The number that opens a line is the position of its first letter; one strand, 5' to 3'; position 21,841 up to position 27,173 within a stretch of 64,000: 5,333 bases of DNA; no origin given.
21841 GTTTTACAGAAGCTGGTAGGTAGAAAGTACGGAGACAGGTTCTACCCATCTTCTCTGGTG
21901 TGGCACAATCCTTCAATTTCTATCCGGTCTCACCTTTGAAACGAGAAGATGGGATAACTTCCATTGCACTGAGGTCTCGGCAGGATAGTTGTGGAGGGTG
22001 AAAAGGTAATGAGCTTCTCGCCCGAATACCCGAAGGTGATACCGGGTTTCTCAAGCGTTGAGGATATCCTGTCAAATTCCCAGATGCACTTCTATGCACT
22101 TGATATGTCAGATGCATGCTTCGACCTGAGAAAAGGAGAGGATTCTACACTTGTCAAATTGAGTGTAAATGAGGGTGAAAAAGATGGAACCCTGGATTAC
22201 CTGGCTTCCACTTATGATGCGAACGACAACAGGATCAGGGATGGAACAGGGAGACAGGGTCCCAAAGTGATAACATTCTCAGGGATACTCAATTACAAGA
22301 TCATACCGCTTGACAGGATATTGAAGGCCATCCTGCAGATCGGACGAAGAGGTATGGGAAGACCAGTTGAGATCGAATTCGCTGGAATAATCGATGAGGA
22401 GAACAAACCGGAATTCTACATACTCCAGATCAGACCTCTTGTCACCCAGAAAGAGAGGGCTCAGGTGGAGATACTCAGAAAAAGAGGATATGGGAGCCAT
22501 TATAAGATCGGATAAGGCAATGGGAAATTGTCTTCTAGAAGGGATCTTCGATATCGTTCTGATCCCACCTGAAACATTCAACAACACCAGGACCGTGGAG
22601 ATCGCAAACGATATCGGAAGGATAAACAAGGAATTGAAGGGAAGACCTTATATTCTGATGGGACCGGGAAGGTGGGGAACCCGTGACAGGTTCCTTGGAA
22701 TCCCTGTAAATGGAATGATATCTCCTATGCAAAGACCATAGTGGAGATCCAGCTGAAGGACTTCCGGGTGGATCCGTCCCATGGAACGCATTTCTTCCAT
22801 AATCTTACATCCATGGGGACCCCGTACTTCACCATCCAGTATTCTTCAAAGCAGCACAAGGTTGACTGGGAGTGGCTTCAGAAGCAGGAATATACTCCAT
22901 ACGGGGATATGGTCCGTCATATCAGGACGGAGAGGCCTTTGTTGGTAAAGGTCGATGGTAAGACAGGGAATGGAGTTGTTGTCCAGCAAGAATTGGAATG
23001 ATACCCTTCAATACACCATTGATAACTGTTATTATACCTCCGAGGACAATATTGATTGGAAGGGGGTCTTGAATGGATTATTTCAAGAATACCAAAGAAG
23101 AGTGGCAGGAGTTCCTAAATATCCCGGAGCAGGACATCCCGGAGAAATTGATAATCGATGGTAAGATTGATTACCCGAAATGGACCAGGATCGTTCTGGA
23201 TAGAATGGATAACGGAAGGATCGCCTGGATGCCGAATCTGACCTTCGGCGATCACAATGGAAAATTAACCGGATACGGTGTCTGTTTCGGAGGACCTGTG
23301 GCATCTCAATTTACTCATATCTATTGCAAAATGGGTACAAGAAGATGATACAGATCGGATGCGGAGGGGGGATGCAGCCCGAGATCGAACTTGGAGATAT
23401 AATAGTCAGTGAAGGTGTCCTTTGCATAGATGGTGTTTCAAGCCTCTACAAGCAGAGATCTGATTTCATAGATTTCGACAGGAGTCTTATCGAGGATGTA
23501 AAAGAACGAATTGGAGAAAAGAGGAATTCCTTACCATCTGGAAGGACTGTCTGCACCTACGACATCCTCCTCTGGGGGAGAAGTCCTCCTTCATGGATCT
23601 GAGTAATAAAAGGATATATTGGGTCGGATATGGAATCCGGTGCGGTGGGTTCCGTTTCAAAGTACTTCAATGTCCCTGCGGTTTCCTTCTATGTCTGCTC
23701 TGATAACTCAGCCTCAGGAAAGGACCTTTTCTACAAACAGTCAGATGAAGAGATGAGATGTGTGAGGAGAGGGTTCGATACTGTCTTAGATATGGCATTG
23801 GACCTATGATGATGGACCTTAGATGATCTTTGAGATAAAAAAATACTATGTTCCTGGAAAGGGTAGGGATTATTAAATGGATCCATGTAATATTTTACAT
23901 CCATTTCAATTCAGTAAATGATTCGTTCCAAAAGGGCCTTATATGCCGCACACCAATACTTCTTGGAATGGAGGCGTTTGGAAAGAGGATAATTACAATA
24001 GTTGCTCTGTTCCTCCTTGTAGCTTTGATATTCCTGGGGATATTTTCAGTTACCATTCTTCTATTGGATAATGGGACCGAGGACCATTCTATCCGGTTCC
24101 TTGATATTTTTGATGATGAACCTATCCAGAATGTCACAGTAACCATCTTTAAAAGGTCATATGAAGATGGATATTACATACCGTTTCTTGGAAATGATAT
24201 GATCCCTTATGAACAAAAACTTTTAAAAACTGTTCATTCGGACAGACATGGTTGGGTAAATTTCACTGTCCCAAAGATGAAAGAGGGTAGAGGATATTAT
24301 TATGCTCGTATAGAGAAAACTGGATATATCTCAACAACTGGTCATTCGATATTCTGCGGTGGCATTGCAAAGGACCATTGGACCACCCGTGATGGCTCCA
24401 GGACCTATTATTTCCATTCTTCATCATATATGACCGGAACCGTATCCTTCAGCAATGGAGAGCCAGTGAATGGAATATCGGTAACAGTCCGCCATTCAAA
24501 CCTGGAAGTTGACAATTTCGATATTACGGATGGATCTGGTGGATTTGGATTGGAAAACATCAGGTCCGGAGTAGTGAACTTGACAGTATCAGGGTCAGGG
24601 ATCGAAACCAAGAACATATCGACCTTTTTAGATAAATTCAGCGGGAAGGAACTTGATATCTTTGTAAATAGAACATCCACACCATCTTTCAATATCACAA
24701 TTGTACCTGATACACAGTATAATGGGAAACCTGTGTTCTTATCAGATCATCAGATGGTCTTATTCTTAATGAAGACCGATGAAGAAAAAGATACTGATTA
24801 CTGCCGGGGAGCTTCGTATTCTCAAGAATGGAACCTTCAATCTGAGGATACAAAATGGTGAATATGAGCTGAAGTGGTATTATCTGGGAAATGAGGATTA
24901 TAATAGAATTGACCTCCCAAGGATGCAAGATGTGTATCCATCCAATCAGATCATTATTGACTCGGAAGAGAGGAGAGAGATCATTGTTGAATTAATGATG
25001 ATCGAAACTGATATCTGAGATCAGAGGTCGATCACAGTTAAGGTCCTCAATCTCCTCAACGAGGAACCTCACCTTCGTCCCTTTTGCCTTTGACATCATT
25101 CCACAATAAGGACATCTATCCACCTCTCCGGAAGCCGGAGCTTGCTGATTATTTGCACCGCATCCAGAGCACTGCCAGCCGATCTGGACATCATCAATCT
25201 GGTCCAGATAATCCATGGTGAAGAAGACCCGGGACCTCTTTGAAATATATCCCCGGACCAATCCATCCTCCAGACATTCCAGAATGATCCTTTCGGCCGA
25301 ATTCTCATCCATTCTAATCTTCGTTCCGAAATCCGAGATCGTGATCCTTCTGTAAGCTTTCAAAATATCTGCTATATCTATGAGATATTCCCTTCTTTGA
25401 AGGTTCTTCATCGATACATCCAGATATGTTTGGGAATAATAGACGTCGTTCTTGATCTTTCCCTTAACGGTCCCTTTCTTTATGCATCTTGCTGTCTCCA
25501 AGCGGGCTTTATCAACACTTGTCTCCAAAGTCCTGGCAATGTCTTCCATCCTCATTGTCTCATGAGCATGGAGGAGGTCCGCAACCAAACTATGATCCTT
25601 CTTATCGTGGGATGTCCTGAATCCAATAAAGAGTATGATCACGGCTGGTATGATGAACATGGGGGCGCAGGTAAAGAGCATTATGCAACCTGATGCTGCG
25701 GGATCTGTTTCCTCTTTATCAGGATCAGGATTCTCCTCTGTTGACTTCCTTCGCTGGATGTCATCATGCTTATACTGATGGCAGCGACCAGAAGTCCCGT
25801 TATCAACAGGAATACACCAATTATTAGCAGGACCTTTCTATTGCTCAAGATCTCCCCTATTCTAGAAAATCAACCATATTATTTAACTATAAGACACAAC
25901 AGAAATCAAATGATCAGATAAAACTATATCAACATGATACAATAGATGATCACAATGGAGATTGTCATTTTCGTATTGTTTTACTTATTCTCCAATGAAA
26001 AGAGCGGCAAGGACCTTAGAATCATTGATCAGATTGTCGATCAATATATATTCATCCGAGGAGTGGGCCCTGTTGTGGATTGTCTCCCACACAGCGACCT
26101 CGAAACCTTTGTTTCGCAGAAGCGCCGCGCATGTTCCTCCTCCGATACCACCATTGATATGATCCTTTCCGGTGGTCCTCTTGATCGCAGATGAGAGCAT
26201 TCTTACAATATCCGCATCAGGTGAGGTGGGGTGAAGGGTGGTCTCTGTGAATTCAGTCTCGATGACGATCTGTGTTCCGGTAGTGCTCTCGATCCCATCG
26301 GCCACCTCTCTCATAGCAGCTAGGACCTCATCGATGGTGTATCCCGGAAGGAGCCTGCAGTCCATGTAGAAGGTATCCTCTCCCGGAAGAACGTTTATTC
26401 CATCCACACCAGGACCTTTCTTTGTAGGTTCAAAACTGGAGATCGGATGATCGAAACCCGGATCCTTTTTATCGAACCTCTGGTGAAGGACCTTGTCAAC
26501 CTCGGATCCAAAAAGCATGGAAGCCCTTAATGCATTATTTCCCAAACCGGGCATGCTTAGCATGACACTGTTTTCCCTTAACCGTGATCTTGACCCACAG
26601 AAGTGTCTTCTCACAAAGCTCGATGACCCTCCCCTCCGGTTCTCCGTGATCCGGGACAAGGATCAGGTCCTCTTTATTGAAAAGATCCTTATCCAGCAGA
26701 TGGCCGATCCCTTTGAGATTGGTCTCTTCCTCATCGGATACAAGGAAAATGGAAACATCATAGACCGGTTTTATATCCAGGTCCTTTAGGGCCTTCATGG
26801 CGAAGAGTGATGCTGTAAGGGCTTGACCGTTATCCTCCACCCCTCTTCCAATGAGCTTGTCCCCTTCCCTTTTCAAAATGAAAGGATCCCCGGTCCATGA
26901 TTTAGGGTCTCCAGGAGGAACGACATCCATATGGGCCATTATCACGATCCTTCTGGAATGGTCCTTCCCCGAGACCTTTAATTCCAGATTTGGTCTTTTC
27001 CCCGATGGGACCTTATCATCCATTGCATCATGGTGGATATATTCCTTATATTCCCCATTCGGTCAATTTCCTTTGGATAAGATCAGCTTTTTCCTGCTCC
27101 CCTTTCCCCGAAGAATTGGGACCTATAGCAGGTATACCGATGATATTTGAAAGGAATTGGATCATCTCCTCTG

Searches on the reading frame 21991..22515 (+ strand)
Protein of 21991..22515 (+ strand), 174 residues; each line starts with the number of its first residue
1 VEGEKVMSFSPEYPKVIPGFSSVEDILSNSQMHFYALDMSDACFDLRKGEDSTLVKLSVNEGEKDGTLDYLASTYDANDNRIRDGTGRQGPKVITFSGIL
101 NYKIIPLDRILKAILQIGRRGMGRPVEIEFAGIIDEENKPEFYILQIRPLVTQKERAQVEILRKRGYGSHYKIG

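Call 117: search_protein_families(library=pfam, proteins=[window:21991-22515:+], max_evalue=0.001)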
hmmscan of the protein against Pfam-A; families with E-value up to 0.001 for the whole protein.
window:21991-22515:+ (174 aa): 1 family
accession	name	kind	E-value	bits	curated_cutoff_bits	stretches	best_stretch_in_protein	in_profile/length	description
PF01326.24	PPDK_N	-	3.9e-05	23.5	27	1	111-161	273-320/328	Pyruvate phosphate dikinase, AMP/ATP-binding domain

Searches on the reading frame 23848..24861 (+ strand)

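Call 25: search_protein_families(library=pfam, proteins=[window:23848-24861:+], max_evalue=0.00001)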
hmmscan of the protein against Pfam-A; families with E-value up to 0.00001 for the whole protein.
window:23848-24861:+ (337 aa): 2 families
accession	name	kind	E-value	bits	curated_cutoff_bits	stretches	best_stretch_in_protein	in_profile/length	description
PF13620.12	CarboxypepD_reg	-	4.8e-11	43.3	32.3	1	196-261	3-69/82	Carboxypeptidase regulatory-like domain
PF13715.12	CarbopepD_reg_2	-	5e-06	26.9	32.2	0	196-264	2-67/88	CarboxypepD_reg-like domain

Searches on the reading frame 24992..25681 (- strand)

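Call 26: search_protein_families(library=pfam, proteins=[window:24992-25681:-], max_evalue=0.00001)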
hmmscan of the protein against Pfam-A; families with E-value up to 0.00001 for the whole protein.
window:24992-25681:- (229 aa): 1 family
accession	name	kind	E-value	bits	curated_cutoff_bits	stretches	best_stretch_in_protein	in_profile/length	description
PF01399.33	PCI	-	3.5e-15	56.4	22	1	85-154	12-81/84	PCI domain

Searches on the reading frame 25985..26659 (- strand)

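Call 117: search_protein_families(library=pfam, proteins=[window:25985-26659:-], max_evalue=0.001)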
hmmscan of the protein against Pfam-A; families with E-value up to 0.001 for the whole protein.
window:25985-26659:- (224 aa): 2 families
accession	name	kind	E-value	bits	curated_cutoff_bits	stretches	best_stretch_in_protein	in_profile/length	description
PF07687.19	M20_dimer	-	1.4e-07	31.8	21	1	25-121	11-100/107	Peptidase dimerisation domain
PF01546.33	Peptidase_M20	-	8.8e-06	26.2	24.6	1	91-220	112-203/206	Peptidase family M20/M25/M40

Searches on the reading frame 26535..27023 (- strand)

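Call 117: search_protein_families(library=pfam, proteins=[window:26535-27023:-], max_evalue=0.001)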
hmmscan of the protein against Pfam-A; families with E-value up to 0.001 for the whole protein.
window:26535-27023:- (162 aa): 2 families
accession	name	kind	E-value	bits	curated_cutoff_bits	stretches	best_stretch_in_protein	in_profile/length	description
PF01546.33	Peptidase_M20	-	7.8e-17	62.3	24.6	1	28-130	2-104/206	Peptidase family M20/M25/M40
PF04389.22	Peptidase_M28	-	5e-07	30.1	21.3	1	14-109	3-76/193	Peptidase family M28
